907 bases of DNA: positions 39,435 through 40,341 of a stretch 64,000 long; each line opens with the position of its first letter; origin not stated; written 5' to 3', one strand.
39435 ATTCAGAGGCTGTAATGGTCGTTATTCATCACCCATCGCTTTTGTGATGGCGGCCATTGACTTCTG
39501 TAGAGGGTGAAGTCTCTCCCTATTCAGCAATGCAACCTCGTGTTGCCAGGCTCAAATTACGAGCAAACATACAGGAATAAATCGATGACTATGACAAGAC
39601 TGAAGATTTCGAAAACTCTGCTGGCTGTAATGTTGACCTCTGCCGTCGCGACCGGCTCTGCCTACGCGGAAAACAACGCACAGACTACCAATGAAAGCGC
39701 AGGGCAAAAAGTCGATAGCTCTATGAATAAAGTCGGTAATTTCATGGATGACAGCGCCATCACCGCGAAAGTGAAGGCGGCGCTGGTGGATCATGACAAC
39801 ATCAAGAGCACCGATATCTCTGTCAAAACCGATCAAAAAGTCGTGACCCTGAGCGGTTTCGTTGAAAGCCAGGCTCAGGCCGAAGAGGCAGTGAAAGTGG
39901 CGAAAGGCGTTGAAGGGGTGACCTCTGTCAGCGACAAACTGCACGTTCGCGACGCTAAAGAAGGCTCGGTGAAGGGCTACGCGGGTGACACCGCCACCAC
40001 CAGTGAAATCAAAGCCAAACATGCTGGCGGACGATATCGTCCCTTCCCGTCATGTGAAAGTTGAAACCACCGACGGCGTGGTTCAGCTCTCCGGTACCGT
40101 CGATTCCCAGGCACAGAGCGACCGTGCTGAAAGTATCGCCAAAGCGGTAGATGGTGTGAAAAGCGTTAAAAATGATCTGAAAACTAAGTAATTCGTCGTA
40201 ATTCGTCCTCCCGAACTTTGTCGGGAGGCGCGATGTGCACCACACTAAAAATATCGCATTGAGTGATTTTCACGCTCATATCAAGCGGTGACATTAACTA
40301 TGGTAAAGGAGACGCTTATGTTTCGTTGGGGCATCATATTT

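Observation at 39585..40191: osmY is split by a single-base insertion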

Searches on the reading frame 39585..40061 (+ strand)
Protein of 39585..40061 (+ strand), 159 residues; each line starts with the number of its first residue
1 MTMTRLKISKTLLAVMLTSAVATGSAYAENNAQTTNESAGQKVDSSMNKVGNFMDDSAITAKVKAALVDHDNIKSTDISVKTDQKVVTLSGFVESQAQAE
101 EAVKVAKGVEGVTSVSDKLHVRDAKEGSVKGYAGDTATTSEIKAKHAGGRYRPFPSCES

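Call 7: find_encoding_contigs(protein=window:39585-40061:+, flank=10000, max_places=10)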
Protein window:39585-40061:+ (159 aa): 1 contig read that carries it; 1 place shown.
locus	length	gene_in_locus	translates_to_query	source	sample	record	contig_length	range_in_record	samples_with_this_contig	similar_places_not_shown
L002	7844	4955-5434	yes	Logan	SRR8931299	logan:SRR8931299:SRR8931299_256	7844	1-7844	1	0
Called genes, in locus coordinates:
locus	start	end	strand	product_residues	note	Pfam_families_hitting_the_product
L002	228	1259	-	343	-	PF08468:MTS_N, PF05175:MTS, PF06325:PrmA, PF08241:Methyltransf_11 (weak), PF08242:Methyltransf_12, PF13649:Methyltransf_25, PF13847:Methyltransf_31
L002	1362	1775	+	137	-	PF03603:DNA_III_psi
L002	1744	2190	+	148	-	PF00583:Acetyltransf_1, PF13420:Acetyltransf_4, PF12746:GNAT_acetyltran, PF13673:Acetyltransf_10, PF08445:FR47, PF13508:Acetyltransf_7, PF13527:Acetyltransf_9 (faint)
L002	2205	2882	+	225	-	PF00702:Hydrolase, PF13419:HAD_2, PF13242:Hydrolase_like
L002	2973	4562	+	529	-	PF00009:GTP_EFTU, PF22042:EF-G_D2, PF03144:GTP_EFTU_D2, PF16658:RF3_C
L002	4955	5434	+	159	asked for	PF04972:BON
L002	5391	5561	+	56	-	PF04972:BON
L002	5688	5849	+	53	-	PF07043:DUF1328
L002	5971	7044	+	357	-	PF01734:Patatin, PF19890:DUF6363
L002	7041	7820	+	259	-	PF01026:TatD_DNase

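Call 13: list_cluster_members(proteins=[window:39585-40061:+, window:40021-40188:+])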
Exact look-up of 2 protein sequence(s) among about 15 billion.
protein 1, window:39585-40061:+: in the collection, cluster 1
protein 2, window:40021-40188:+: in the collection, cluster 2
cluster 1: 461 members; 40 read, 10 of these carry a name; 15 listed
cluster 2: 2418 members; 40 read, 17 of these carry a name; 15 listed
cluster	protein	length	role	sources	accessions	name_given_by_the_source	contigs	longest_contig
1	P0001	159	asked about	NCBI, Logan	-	-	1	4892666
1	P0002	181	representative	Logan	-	-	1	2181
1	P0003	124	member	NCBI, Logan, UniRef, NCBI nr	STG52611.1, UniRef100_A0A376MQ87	periplasmic protein [Escherichia coli] | Osmotically-inducible protein Y n=1 Tax=Escherichia coli TaxID=562 RepID=A0A376MQ87_ECOLX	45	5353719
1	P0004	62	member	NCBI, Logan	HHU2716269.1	TPA: molecular chaperone OsmY, partial [Escherichia coli]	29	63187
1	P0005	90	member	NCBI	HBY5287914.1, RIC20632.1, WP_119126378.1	TPA: BON domain-containing protein, partial [Klebsiella pneumoniae]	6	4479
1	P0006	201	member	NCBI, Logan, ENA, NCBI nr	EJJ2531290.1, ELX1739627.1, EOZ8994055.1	molecular chaperone OsmY [Escherichia coli]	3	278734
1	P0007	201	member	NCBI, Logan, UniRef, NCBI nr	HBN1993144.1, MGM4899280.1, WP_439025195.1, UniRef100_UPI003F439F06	molecular chaperone OsmY [Escherichia coli] | molecular chaperone OsmY n=1 Tax=Escherichia coli TaxID=562 RepID=UPI003F439F06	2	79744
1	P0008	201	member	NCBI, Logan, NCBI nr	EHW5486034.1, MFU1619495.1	molecular chaperone OsmY [Escherichia coli]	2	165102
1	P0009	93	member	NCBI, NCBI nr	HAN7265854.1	TPA: BON domain-containing protein, partial [Escherichia coli] | BON domain-containing protein [Escherichia coli]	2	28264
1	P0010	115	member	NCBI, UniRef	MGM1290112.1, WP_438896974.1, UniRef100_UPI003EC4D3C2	molecular chaperone OsmY, partial [Escherichia coli] | molecular chaperone OsmY n=2 Tax=Enterobacterales TaxID=91347 RepID=UPI003EC4D3C2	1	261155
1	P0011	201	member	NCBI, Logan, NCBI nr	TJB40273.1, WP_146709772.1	molecular chaperone OsmY [Escherichia coli]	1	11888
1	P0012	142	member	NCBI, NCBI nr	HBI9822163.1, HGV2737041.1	TPA: molecular chaperone OsmY, partial [Escherichia coli] | molecular chaperone OsmY [Escherichia coli]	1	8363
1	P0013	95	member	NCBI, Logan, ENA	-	-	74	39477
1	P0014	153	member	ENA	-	-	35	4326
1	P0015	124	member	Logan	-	-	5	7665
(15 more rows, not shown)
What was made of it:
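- The NCBI record and the Logan contig might derive from the same reads (call 13).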

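Call 23: search_protein_families(proteins=[window:39585-40061:+], library=ncbifam)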
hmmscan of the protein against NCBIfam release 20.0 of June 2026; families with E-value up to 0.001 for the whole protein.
window:39585-40061:+ (159 aa): 4 families
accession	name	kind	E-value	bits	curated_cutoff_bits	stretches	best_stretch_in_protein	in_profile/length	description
NF007858.0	PRK10568.1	equivalog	5.8e-74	248.1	174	1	1-145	1-149/206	molecular chaperone OsmY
NF008247.1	PRK11023.1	equivalog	2.5e-09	37.2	184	1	41-117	33-186/192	division/outer membrane stress-associated lipid-binding lipoprotein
NF008399.0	PRK11198.1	equivalog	1.1e-05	25.9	134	1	39-128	10-95/149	peptidoglycan-binding protein LysM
NF033163.1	lipo_LipL71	equivalog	0.00031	19.9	600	1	30-145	267-383/471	lipoprotein LipL71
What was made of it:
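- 39585..40064 (+): upstream ORF, 159 aa: signal peptide (1-28), BON1, 11 residues of BON2, then 14 out-of-frame residues (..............) and TGA. It matches NCBIfam NF007858 over profile positions 1-149 of 206 (call 23).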

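Call 36: find_encoding_contigs(protein=P0003, flank=1500, max_places=6)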
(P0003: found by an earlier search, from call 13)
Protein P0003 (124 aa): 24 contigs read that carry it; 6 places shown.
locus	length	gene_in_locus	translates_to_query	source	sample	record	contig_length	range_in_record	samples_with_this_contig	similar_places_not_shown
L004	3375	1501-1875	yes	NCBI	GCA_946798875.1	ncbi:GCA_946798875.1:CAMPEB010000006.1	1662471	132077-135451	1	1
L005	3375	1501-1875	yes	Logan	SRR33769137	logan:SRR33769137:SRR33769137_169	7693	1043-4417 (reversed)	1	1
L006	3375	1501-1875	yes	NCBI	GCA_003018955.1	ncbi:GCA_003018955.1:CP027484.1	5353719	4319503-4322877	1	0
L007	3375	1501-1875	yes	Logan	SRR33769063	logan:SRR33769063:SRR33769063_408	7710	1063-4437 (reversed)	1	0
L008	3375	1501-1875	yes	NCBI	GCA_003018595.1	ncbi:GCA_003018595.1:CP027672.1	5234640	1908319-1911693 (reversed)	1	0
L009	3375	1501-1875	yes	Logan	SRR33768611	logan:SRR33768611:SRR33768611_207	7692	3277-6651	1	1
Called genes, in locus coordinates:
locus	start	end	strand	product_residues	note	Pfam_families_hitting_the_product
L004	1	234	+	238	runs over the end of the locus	PF00009:GTP_EFTU, PF01926:MMR_HSR1 (weak)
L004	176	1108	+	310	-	PF22042:EF-G_D2, PF03144:GTP_EFTU_D2, PF16658:RF3_C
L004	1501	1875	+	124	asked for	PF04972:BON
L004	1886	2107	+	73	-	PF04972:BON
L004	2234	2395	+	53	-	PF07043:DUF1328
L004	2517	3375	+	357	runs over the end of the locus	PF01734:Patatin, PF19890:DUF6363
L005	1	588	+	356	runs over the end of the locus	PF00009:GTP_EFTU, PF01926:MMR_HSR1 (faint), PF22042:EF-G_D2, PF03144:GTP_EFTU_D2 (faint)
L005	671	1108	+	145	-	PF16658:RF3_C, PF14492:EFG_III (weak)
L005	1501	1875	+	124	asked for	PF04972:BON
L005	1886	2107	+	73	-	PF04972:BON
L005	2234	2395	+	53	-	PF07043:DUF1328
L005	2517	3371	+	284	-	PF01734:Patatin, PF19890:DUF6363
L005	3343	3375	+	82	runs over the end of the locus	-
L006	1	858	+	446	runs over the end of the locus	PF00009:GTP_EFTU, PF01926:MMR_HSR1 (faint), PF22042:EF-G_D2, PF03144:GTP_EFTU_D2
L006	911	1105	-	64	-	-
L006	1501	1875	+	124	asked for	PF04972:BON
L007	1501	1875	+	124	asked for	PF04972:BON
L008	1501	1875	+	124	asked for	PF04972:BON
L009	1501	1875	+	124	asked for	PF04972:BON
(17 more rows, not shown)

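Call 37: find_encoding_contigs(protein=P0015, flank=1500, max_places=4)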
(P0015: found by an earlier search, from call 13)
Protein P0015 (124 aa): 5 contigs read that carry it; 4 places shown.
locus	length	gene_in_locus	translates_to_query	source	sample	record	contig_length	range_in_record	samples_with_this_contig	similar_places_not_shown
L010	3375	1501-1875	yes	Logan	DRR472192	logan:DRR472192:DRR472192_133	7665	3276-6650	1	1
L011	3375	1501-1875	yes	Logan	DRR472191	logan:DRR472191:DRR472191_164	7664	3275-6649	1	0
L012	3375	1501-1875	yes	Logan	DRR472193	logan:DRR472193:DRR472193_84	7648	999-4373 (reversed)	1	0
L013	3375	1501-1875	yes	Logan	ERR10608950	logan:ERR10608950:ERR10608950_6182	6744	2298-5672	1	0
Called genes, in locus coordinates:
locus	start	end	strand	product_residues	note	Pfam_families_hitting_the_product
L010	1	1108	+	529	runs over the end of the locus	PF00009:GTP_EFTU, PF22042:EF-G_D2, PF03144:GTP_EFTU_D2, PF16658:RF3_C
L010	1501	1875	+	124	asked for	PF04972:BON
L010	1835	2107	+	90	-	PF04972:BON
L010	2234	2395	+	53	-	PF07043:DUF1328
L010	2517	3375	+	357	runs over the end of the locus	PF01734:Patatin, PF19890:DUF6363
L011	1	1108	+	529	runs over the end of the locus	PF00009:GTP_EFTU, PF22042:EF-G_D2, PF03144:GTP_EFTU_D2, PF16658:RF3_C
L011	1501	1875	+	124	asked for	PF04972:BON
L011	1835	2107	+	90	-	PF04972:BON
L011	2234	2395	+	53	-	PF07043:DUF1328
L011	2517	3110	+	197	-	PF01734:Patatin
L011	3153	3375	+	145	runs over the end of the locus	PF19890:DUF6363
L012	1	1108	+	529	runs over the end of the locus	PF00009:GTP_EFTU, PF22042:EF-G_D2, PF03144:GTP_EFTU_D2, PF16658:RF3_C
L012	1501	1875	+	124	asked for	PF04972:BON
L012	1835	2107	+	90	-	PF04972:BON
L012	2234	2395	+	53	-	PF07043:DUF1328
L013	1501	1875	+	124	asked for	PF04972:BON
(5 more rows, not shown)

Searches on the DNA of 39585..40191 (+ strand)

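Call 3: search_dna_similar(query=window:39585-40191:+, collection=ecoli_genomes, mode=near, max_rows=30)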
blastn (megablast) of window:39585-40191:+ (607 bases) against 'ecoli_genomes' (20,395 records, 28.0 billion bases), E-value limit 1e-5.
Records with a match: 5423; places in all: 5427; records where one place covers at least 80% of the query: 5423.
Genomes with a match: 5423 of 5426; with a place that covers at least 80% of the query: 5423. Places per genome that has any: lowest 1, median 1, highest 2. On chromosomes: 5424 places; on plasmids: 3.
Best place of each record, by identity: >=99% 2475; 95-99% 2945; 90-95% 3.
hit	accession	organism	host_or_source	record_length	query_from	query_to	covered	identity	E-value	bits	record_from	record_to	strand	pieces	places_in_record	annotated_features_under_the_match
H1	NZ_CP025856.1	Escherichia coli strain 504838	Homo sapiens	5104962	1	607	100%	99.8%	0e+0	1114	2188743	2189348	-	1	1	osmY: molecular chaperone OsmY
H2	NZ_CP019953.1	Escherichia coli M8 strain M8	Mus musculus C57Bl/6J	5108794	1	607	100%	99.8%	0e+0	1114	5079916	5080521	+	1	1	osmY: molecular chaperone OsmY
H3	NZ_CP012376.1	Escherichia coli strain GE3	human feces of different individuals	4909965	1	607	100%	99.8%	0e+0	1114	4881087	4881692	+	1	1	osmY: molecular chaperone OsmY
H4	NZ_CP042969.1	Escherichia coli strain CFSAN061769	missing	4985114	1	607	100%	99.8%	0e+0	1114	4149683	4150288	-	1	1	osmY: molecular chaperone OsmY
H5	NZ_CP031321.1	Escherichia coli strain ST2350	Homo sapiens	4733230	1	607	100%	99.8%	0e+0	1114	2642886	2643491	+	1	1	osmY: molecular chaperone OsmY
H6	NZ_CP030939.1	Escherichia coli strain AMSHJX01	Giant panda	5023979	1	607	100%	99.8%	0e+0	1114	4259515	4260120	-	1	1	osmY: molecular chaperone OsmY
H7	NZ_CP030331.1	Escherichia coli strain AR_452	missing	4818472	1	607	100%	99.8%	0e+0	1114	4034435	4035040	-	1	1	osmY: molecular chaperone OsmY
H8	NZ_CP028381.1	Escherichia coli strain RM10466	Bos taurus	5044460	1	607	100%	99.8%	0e+0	1114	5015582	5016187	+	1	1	osmY: molecular chaperone OsmY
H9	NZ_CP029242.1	Escherichia coli strain ECCRA-119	feces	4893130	1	607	100%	99.8%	0e+0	1114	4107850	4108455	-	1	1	osmY: molecular chaperone OsmY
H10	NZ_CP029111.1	Escherichia coli strain AR436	missing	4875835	1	607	100%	99.8%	0e+0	1114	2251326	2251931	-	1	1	osmY: molecular chaperone OsmY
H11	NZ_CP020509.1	Escherichia coli strain 165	Homo sapiens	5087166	1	607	100%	99.8%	0e+0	1114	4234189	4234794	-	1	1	osmY: molecular chaperone OsmY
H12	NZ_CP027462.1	Escherichia coli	missing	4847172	1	607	100%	99.8%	0e+0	1114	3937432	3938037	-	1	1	osmY: molecular chaperone OsmY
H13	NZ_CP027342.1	Escherichia coli strain 2014C-4587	Homo sapiens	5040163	1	607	100%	99.8%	0e+0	1114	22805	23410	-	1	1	osmY: molecular chaperone OsmY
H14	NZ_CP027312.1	Escherichia coli strain 2013C-3181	Homo sapiens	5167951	1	607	100%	99.8%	0e+0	1114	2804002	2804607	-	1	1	osmY: molecular chaperone OsmY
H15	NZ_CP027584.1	Escherichia coli strain 00-3076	Homo sapiens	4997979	1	607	100%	99.8%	0e+0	1114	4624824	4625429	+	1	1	osmY: molecular chaperone OsmY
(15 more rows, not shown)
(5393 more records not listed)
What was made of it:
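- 39585..40191 (+): osmY locus, 607 nt instead of 606: a frameshifted pseudogene. 5,423 of 5,426 complete E. coli genomes match it, and the best matches are 606-nt osmY genes at 99.8% identity (call 3).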

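Call 14: search_dna_similar(query=window:40001-40041:+, collection=ecoli_genomes, mode=near, max_evalue=10, max_rows=20)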
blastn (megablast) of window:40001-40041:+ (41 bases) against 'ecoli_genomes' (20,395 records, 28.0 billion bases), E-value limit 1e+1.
No match.
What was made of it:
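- The arrangement is not conserved in any other genome (call 14).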

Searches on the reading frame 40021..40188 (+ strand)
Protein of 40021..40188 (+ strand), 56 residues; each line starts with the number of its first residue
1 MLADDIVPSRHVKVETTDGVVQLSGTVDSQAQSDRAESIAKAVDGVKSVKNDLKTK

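Call 12: find_encoding_contigs(protein=window:40021-40188:+, flank=10000, max_places=10)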
Protein window:40021-40188:+ (56 aa): 1 contig read that carries it; 1 place shown.
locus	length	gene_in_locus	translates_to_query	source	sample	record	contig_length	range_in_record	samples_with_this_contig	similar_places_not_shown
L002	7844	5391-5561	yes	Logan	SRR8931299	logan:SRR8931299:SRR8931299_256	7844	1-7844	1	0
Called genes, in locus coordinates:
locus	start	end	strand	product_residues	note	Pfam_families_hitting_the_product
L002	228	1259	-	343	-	PF08468:MTS_N, PF05175:MTS, PF06325:PrmA, PF08241:Methyltransf_11 (weak), PF08242:Methyltransf_12, PF13649:Methyltransf_25, PF13847:Methyltransf_31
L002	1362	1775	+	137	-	PF03603:DNA_III_psi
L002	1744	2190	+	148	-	PF00583:Acetyltransf_1, PF13420:Acetyltransf_4, PF12746:GNAT_acetyltran, PF13673:Acetyltransf_10, PF08445:FR47, PF13508:Acetyltransf_7, PF13527:Acetyltransf_9 (faint)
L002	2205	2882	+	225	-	PF00702:Hydrolase, PF13419:HAD_2, PF13242:Hydrolase_like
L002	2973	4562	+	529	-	PF00009:GTP_EFTU, PF22042:EF-G_D2, PF03144:GTP_EFTU_D2, PF16658:RF3_C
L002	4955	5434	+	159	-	PF04972:BON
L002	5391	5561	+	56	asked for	PF04972:BON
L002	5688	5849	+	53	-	PF07043:DUF1328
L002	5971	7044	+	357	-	PF01734:Patatin, PF19890:DUF6363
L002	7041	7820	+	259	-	PF01026:TatD_DNase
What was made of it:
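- Checked: An independent gene caller called that 56-aa ORF in the Logan contig (calls 7, 12).
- Both ORFs keep a Pfam BON hit, and a gene caller called both (calls 7, 12).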

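Call 23: search_protein_families(proteins=[window:40021-40188:+], library=ncbifam)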
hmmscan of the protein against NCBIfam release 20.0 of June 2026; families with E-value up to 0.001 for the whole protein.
window:40021-40188:+ (56 aa): 3 families
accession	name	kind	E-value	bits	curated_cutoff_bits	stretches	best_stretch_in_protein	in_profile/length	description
NF007858.0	PRK10568.1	equivalog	1.7e-31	109.4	174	1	1-56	150-205/206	molecular chaperone OsmY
NF008247.1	PRK11023.1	equivalog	4e-06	26.8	184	1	1-51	137-186/192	division/outer membrane stress-associated lipid-binding lipoprotein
NF008399.0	PRK11198.1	equivalog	0.00047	20.6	134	1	7-55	40-88/149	peptidoglycan-binding protein LysM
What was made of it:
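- On OsmY (NCBIfam NF007858 equivalog): The 56-aa fragment scores 109.4 bits, below the cutoff (call 23).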
